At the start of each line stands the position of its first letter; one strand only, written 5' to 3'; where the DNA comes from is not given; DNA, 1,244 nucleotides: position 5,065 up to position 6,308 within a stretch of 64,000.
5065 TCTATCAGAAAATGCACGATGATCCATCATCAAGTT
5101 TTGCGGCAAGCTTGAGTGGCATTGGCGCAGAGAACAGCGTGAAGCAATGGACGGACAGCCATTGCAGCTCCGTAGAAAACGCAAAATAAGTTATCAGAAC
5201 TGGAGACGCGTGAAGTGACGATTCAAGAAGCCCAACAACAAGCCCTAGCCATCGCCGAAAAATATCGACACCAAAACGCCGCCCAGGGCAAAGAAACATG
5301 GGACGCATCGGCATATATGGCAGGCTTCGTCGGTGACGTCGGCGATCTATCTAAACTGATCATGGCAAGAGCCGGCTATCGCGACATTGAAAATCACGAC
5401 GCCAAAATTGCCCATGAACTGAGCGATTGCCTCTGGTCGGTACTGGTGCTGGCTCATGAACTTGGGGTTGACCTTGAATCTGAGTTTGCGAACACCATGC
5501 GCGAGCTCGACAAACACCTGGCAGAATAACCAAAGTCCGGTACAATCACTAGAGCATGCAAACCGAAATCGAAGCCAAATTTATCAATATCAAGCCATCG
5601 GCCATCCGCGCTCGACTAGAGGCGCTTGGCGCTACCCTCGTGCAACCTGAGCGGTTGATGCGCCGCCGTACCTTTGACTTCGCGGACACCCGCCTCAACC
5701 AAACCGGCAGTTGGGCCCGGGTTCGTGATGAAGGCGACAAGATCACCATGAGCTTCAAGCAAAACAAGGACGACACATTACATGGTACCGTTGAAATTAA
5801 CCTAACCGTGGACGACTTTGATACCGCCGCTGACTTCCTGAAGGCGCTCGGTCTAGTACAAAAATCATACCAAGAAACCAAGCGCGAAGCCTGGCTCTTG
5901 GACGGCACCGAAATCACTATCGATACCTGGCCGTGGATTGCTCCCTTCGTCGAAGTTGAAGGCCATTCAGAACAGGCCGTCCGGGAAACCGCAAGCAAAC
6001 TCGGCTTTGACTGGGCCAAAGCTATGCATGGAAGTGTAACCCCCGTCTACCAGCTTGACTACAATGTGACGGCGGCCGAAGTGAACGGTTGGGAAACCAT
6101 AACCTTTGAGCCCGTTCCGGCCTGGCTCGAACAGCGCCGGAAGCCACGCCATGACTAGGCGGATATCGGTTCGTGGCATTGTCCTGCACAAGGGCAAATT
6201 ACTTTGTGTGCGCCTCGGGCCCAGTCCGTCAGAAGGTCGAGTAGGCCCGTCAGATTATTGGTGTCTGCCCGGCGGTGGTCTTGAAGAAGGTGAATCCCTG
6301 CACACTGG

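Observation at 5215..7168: Compact MazG - CYTH - NUDIX - CYTH-like cluster (four nucleotide / polyphosphate hydrolases in a row)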

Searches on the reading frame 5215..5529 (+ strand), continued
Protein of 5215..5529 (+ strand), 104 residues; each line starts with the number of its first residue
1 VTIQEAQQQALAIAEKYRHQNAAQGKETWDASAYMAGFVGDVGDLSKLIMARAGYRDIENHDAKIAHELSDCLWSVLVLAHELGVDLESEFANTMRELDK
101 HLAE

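Call 67: predict_structure(alignment_id=A5)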
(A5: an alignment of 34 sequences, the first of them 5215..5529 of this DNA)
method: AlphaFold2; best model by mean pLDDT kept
length: 104 residues; sequences in the alignment: 34
mean_pLDDT: 96.0   pTM: 0.84
mean pLDDT of the five models: 96.0, 95.8, 95.6, 95.5, 94.6
residues with pLDDT >= 90: 102; 70-90: 2; 50-70: 0; < 50: 0
segments of 3 or more residues with pLDDT < 50: none
pLDDT, mean of each block of 10 residues (from residue 1): 94 95 93 96 98 96 98 98 96 97 94
secondary structure, 60 per line:
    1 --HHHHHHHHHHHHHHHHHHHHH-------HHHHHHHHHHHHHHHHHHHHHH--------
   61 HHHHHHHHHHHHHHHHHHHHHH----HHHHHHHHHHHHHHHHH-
elements in order: H3-23 H31-52 H61-82 H87-103

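Call 71: fold_search(model_id=the predicted structure, library=pdb)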
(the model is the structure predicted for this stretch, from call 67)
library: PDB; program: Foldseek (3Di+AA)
matches with E <= 10: 229; with E <= 0.001: 0
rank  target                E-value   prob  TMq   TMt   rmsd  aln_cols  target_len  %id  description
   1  6sqw_D                2.1e-03  1.00  0.74  0.69   3.5       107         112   20  Mouse dCTPase in complex with 5-Me-dCMP (released 2020-01-29)
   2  6sqz_D                2.4e-03  1.00  0.64  0.61   4.0        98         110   21  Mouse dCTPase in complex with dCMPNPP (released 2020-01-29)
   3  2a3q_B                2.6e-03  1.00  0.75  0.72   3.7       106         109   19  X-Ray Structure of Protein from Mus Musculus MM.29898 (released 2005-07-19)
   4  6sqw_A                2.7e-03  1.00  0.74  0.68   3.5       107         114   20  Mouse dCTPase in complex with 5-Me-dCMP (released 2020-01-29)
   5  6sqy_D                2.9e-03  1.00  0.74  0.69   3.5       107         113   20  Mouse dCTPase in complex with dCMP (released 2020-01-29)
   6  7mu5_C                3.5e-03  1.00  0.74  0.74   3.8       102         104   20  Human DCTPP1 bound to Triptolide (released 2022-08-24)
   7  7mu5_A                3.5e-03  1.00  0.73  0.70   4.2       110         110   20  Human DCTPP1 bound to Triptolide (released 2022-08-24)
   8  2oie_B                3.9e-03  1.00  0.71  0.68   3.6       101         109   20  Crystal structure of RS21-C6 core segment RSCUT (released 2007-03-06)
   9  2a3q_A                4.7e-03  1.00  0.73  0.67   4.1       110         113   18  X-Ray Structure of Protein from Mus Musculus MM.29898 (released 2005-07-19)
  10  7mu5_F                4.7e-03  1.00  0.72  0.71   3.8       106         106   21  Human DCTPP1 bound to Triptolide (released 2022-08-24)
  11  7mu5_E                5.3e-03  1.00  0.74  0.73   4.0       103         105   19  Human DCTPP1 bound to Triptolide (released 2022-08-24)
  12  7mu5_B                6.0e-03  1.00  0.64  0.64   4.2        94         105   23  Human DCTPP1 bound to Triptolide (released 2022-08-24)
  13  2oie_D                6.3e-03  1.00  0.65  0.66   3.4       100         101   22  Crystal structure of RS21-C6 core segment RSCUT (released 2007-03-06)
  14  2oie_C                1.0e-02  1.00  0.57  0.56   4.2        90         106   22  Crystal structure of RS21-C6 core segment RSCUT (released 2007-03-06)
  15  2q5z_B                1.0e-02  1.00  0.57  0.63   5.3       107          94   24  Crystal structure of iMazG from Vibrio DAT 722: Ntag-iMazG (P43212) (released 2007-10-09)
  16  5ie9_C                1.1e-02  1.00  0.71  0.77   2.5        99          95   20  Crystal structure of the Bacillus-conserved MazG protein, a nucleotide pyrophosphohydrolase (released 2016-03-30)
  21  5ie9_A                2.3e-02  1.00  0.69  0.75   2.2        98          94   21  Crystal structure of the Bacillus-conserved MazG protein, a nucleotide pyrophosphohydrolase (released 2016-03-30)
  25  5ie9_D                2.9e-02  1.00  0.69  0.77   1.8        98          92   20  Crystal structure of the Bacillus-conserved MazG protein, a nucleotide pyrophosphohydrolase (released 2016-03-30)
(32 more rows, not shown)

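Call 94: find_related_loci(query=A5, collection=viral_contigs, flank=5000)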
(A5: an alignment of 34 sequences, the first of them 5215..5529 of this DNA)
Query A5 (104 aa) in viral_contigs; peptide patterns used: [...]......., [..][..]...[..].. (x = any residue, [..] = any of these).
41 stretches matched a pattern, but none encodes a relative of the query by tblastn (E <= 1e-3).

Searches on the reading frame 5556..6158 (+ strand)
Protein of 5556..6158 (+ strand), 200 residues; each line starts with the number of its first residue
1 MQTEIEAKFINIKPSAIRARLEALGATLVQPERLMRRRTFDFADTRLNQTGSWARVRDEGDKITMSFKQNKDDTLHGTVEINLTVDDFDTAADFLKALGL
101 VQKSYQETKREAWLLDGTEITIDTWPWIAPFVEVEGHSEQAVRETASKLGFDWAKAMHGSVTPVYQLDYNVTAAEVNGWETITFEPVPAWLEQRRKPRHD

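Call 3: search_protein_families(library=pfam, proteins=[window:5556-6158:+], max_evalue=1)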
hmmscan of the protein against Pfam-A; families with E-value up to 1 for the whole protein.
window:5556-6158:+ (200 aa): 3 families
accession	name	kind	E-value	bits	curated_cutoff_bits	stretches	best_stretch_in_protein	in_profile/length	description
PF01928.26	CYTH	-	1.5e-13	51.4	23.2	1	3-148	2-159/179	CYTH domain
PF18029.7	Glyoxalase_6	-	0.0064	17.6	23.6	0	55-109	36-90/106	Glyoxalase-like domain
PF11874.13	DUF3394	-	0.032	14.4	28.2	1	24-104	38-118/181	Domain of unknown function (DUF3394)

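Call 4: search_protein_families(library=ncbifam, proteins=[window:5556-6158:+], max_evalue=1)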
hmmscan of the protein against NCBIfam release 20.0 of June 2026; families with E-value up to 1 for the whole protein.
window:5556-6158:+ (200 aa): 1 family
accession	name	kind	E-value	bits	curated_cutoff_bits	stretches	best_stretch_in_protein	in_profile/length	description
TIGR00318.1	cyaB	equivalog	1.4e-07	31.5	57.95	1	16-138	15-137/174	class IV adenylate cyclase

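Call 10: search_solved_structures(query=window:5556-6158:+, max_evalue=1, show_alignments=2)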
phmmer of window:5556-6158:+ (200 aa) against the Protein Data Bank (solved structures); distinct sequences matched with E-value up to 1: 2.
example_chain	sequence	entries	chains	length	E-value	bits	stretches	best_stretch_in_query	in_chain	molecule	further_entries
1yem_A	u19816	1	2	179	0.0017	21.4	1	62-141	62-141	Conserved hypothetical protein Pfu-838710-001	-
7ns8_A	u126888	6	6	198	0.25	14.3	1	52-139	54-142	Triphosphate tunnel metalloenzyme Saci_0718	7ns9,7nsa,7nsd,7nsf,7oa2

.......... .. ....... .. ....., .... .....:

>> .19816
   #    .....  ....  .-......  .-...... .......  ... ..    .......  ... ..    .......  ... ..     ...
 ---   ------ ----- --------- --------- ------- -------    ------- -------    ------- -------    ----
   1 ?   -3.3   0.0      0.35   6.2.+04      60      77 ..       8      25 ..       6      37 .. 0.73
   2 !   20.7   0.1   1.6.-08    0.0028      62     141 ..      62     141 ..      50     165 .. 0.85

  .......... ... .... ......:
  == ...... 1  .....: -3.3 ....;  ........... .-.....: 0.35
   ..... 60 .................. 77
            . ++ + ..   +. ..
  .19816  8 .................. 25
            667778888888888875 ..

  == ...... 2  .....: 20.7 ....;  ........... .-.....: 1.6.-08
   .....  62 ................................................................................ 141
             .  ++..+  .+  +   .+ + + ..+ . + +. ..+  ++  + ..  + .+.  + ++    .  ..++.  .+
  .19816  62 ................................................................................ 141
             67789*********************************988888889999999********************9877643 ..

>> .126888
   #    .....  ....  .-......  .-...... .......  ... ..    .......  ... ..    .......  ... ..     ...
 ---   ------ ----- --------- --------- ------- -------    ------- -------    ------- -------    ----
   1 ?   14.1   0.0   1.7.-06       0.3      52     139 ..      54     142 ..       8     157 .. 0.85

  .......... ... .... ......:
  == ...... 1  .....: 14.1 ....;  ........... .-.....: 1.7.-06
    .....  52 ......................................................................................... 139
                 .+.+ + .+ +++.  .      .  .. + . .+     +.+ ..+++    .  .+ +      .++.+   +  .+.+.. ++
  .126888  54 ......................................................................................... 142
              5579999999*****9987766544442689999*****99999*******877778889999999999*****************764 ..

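Call 22: find_homologous_proteins(query=window:5556-6158:+, max_evalue=0.001)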
Query window:5556-6158:+ (200 aa): 2325 proteins with E <= 0.001 among 2577 candidates; the best 120 are listed.
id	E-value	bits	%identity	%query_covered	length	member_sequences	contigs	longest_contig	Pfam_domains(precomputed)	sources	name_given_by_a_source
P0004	3.6e-118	410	90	100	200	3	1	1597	PF01928.27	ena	-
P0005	1.3e-83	298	63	100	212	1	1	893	PF01928.27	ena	-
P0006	1.3e-83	298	64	99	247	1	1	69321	PF01928.27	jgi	jgi:adenylate cyclase class 2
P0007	6.4e-81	289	65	98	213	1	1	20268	PF01928.27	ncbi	-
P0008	2.0e-80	287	62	98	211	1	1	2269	PF01928.27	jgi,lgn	jgi:adenylate cyclase class 2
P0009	7.2e-79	282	63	98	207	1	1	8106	PF01928.27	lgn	-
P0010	8.9e-79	282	63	98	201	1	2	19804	PF01928.27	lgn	-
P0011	3.3e-78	280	63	98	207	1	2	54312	PF01928.27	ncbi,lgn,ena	-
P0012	1.2e-76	275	63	98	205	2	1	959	PF01928.27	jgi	-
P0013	9.3e-76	272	63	98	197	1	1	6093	PF01928.27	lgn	-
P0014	9.9e-76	272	62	98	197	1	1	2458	PF01928.27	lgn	-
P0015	1.5e-75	271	63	98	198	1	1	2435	PF01928.27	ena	-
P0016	1.7e-75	271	62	98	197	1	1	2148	PF01928.27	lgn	-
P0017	3.4e-75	270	60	98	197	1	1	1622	PF01928.27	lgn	-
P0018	4.3e-75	270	62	98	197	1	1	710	PF01928.27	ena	-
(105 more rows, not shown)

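Call 23: find_encoding_contigs(protein=P0006, flank=5000, max_places=2)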
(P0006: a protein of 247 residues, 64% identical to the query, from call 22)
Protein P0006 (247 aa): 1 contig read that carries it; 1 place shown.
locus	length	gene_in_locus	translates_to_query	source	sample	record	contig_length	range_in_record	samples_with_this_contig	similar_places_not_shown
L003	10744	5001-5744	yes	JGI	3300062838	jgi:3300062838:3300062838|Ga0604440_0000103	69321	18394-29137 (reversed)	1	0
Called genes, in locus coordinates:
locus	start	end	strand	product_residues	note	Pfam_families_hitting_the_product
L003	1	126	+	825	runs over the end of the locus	PF16927:HisKA_7TM (weak), PF00989:PAS (weak), PF08448:PAS_4 (weak), PF13426:PAS_9 (weak), PF00512:HisKA, PF02518:HATPase_c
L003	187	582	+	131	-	PF00072:Response_reg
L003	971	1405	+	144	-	PF01797:Y1_Tnp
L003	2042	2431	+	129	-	-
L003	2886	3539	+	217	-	PF00702:Hydrolase, PF12710:HAD (faint), PF13419:HAD_2, PF13242:Hydrolase_like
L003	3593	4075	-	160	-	PF01272:GreA_GreB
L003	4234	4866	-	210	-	PF02223:Thymidylate_kin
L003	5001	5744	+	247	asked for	PF01928:CYTH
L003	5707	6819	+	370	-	PF08241:Methyltransf_11, PF13649:Methyltransf_25, PF13847:Methyltransf_31 (weak)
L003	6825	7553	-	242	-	PF10294:Methyltransf_16 (weak), PF05175:MTS, PF06325:PrmA, PF02390:Methyltransf_4 (weak), PF13649:Methyltransf_25 (weak), PF13847:Methyltransf_31 (weak)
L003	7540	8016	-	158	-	PF01272:GreA_GreB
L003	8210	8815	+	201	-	PF28549:NDPSase_N, PF00293:NUDIX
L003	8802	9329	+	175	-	PF16571:FBP_C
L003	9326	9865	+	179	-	PF00293:NUDIX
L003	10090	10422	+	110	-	PF13340:DUF4096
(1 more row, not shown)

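Call 24: find_encoding_contigs(protein=P0007, flank=5000, max_places=2)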
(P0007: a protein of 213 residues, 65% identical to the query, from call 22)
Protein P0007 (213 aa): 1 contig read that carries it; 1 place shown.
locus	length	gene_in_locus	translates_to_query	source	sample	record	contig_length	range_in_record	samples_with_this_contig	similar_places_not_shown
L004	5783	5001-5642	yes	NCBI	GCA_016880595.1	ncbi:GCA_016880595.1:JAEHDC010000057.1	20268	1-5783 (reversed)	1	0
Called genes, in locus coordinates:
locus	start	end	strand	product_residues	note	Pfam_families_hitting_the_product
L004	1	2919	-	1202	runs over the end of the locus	PF11271:PorA, PF03924:CHASE, PF00989:PAS (faint), PF13426:PAS_9, PF00512:HisKA, PF02518:HATPase_c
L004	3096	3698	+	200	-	PF00857:Isochorismatase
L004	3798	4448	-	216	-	-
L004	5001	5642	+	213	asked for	PF01928:CYTH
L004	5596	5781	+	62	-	?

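Call 25: find_encoding_contigs(protein=P0011, flank=5000, max_places=2)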
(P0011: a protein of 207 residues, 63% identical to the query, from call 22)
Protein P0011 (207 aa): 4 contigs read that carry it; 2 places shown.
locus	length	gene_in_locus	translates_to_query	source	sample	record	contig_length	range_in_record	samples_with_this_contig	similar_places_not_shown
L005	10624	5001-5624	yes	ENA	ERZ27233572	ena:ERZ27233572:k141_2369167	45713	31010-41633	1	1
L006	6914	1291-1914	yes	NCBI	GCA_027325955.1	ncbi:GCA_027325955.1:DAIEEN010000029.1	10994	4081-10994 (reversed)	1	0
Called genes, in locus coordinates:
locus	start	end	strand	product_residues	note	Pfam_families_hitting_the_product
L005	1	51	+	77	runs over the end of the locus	-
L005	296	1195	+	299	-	PF00892:EamA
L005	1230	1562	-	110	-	-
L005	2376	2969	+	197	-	PF01936:NYN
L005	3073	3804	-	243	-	PF01520:Amidase_3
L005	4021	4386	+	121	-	PF01925:TauE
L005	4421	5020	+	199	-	PF06055:ExoD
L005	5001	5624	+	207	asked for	PF01928:CYTH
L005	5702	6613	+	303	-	PF00116:COX2 (weak), PF06481:COX_ARM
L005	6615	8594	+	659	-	PF00115:COX1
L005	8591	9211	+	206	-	PF00510:COX3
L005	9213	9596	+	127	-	PF03626:COX4_pro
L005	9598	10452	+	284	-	PF01040:UbiA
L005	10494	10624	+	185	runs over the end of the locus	-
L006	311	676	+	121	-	PF01925:TauE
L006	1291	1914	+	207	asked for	PF01928:CYTH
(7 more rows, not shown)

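Call 34: find_related_loci(query=A2, collection=genome_contigs, flank=6000)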
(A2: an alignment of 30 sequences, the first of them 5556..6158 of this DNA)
Query A2 (200 aa) in genome_contigs; peptide patterns used: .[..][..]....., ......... (x = any residue, [..] = any of these).
456 stretches matched a pattern; 436 encode a relative of the query (tblastn E <= 1e-3); the best 80 are kept; 80 distinct loci.
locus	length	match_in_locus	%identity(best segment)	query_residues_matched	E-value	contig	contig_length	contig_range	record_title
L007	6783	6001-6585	65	1-195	8e-87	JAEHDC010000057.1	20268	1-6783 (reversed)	MAG: Candidatus Saccharibacteria bacterium isolate EFPC_124 k127_19993314, whole genome shotgun sequence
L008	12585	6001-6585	63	1-195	3e-84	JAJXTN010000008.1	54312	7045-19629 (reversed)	MAG: bacterium isolate BP4.bin56 NODE_527_length_54312_cov_3.516121, whole genome shotgun sequence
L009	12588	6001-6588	61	1-196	2e-81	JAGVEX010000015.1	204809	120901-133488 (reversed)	MAG: bacterium isolate DeMMO2_23 c_000000032559, whole genome shotgun sequence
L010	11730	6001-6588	61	1-196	4e-80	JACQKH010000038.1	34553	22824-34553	MAG: Candidatus Kerfeldbacteria bacterium isolate NC_groundwater_1172_Ag_S-0.1um_55_34 S_p1_S3_coassembly_k141_1073603,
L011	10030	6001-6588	61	1-196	7e-80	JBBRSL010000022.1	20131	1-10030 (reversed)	MAG: Candidatus Saccharimonadales bacterium isolate La2_metabat2.071 La2_metabat2.071_K_270367L20131_cov_12.0000, whole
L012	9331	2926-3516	58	1-197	5e-79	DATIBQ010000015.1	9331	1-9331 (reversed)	MAG TPA_asm: Candidatus Paceibacterota bacterium isolate SMAG_U16294 k141_1769849, whole genome shotgun sequence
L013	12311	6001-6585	58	1-195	6e-79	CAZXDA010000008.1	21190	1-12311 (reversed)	MAG TPA_asm: uncultured Candidatus Saccharibacteria bacterium isolate SRP093762_co1_23 genome assembly, contig: NODE_152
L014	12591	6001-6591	61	1-196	7e-79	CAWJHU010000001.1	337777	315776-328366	MAG: Candidatus Nomurabacteria bacterium isolate MFD03726.bin.1.76 genome assembly, contig: contig_15232, whole genome s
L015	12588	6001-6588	60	1-196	1e-78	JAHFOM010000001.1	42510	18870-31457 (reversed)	MAG: Candidatus Moraniibacteriota bacterium isolate nzgw503 NODE_772_length_42511_cov_3.849729, whole genome shotgun seq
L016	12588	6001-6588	59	1-196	6e-78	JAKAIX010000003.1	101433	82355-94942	MAG: bacterium isolate WY3.bin51 NODE_286_length_101433_cov_2.484414, whole genome shotgun sequence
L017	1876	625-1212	59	1-196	9e-81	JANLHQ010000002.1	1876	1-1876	MAG: Candidatus Azambacteria bacterium isolate P6-21 k99_224070, whole genome shotgun sequence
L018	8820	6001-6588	58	1-196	2e-77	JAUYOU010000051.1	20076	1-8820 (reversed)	MAG: bacterium isolate C4_maxbin.104 C4_k141_316483, whole genome shotgun sequence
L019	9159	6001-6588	60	1-196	7e-77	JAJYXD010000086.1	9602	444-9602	MAG: bacterium isolate FK3.bin18 NODE_14159_length_9602_cov_0.873245, whole genome shotgun sequence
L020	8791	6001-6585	57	1-195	8e-77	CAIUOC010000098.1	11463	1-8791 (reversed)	uncultured Candidatus Saccharibacteria bacterium isolate Umea3p3_bin-0045 genome assembly, contig: bin-0045:098/106, who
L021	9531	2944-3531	59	1-196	3e-76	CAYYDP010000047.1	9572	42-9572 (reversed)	MAG TPA_asm: uncultured Gammaproteobacteria bacterium isolate SRP239054_co1_193 genome assembly, contig: NODE_5746_lengt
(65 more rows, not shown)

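Call 42: search_protein_families(library=padloc, proteins=[window:5556-6158:+], max_evalue=0.01)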
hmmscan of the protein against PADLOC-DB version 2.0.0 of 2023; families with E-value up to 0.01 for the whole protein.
window:5556-6158:+ (200 aa): 0 families

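Call 43: search_protein_families(library=phrogs, proteins=[window:5556-6158:+], max_evalue=0.001)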
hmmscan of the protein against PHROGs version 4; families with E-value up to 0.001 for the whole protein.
window:5556-6158:+ (200 aa): 0 families

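Call 60: search_solved_structures(query=A2, max_evalue=0.001, show_alignments=2)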
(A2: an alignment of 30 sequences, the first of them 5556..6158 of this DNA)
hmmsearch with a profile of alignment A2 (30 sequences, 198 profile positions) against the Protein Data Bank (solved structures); distinct sequences matched with E-value up to 0.001: 2.
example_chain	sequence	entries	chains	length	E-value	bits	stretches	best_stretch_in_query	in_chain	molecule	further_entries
7ns8_A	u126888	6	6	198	7.1e-08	35.6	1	40-141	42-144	Triphosphate tunnel metalloenzyme Saci_0718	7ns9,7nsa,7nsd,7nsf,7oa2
1yem_A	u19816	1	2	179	6.5e-06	29.1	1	58-152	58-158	Conserved hypothetical protein Pfu-838710-001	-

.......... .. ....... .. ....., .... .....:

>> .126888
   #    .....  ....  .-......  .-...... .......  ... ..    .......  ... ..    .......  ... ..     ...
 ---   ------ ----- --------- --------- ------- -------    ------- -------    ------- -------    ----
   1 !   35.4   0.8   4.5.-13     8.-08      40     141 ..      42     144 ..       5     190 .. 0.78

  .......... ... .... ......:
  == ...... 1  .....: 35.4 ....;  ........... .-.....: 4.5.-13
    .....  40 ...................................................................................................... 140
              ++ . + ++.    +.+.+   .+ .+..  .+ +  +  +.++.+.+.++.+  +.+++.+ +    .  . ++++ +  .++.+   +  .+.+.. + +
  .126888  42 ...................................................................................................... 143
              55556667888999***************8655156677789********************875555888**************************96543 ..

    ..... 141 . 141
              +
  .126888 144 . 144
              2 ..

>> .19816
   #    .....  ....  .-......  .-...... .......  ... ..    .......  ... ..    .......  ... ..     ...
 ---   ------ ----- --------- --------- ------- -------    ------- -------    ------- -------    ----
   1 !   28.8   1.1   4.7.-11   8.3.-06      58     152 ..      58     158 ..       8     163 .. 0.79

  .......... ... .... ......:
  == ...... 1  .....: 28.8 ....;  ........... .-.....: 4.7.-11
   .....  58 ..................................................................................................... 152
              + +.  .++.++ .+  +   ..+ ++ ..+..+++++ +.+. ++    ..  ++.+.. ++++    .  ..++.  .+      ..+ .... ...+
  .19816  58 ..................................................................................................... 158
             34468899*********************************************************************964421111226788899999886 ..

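Call 95: find_related_loci(query=A2, collection=viral_contigs, flank=5000)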
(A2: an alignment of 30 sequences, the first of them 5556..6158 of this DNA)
Query A2 (200 aa) in viral_contigs; peptide patterns used: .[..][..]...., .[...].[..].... (x = any residue, [..] = any of these).
36 stretches matched a pattern, but none encodes a relative of the query by tblastn (E <= 1e-3).
